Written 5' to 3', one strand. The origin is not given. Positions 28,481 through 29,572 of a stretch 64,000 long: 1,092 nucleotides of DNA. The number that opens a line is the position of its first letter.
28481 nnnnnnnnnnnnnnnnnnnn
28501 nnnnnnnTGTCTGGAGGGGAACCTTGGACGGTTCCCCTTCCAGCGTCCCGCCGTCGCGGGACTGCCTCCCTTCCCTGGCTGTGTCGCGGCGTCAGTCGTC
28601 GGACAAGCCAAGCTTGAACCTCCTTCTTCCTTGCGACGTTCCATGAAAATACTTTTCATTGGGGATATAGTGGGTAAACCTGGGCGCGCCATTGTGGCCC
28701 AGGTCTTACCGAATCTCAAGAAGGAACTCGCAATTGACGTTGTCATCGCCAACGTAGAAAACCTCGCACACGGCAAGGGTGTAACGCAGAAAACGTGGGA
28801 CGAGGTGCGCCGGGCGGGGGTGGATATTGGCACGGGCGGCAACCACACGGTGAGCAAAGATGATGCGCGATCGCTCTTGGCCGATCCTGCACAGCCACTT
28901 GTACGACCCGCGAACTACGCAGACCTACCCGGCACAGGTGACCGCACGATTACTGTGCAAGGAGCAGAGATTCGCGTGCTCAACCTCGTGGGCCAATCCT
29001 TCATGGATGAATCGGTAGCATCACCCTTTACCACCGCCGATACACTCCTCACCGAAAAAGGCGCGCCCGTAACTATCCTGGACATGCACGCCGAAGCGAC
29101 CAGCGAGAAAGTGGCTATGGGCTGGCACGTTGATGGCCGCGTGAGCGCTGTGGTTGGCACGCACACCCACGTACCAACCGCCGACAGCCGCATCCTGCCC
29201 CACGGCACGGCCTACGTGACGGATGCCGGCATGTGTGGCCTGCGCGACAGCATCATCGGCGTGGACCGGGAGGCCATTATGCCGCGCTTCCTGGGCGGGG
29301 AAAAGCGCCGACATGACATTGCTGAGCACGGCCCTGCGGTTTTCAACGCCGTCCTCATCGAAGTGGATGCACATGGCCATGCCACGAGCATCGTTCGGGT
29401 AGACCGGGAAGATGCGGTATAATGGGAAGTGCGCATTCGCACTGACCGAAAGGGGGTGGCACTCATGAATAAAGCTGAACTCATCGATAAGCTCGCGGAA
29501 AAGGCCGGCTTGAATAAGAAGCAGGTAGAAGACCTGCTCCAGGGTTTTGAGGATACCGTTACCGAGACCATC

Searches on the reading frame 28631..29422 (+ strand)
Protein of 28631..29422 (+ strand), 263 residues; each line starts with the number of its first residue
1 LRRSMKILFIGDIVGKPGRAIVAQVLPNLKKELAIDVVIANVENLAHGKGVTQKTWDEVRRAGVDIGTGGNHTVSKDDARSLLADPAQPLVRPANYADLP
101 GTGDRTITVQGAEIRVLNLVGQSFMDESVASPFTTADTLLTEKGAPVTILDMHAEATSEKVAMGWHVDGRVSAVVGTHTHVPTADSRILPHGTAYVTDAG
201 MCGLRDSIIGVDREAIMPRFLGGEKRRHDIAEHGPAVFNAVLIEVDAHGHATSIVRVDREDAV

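Call 58: search_protein_families(library=pfam, proteins=[window:28631-29422:+], max_evalue=0.001)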
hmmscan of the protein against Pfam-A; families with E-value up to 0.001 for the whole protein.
window:28631-29422:+ (263 aa): 2 families
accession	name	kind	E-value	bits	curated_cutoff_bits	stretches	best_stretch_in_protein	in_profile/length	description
PF13277.11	YmdB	-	2.5e-90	302.6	27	1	8-257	1-253/253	YmdB-like protein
PF00149.33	Metallophos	-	1.5e-08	35.7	21.5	1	5-182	1-191/191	Calcineurin-like phosphoesterase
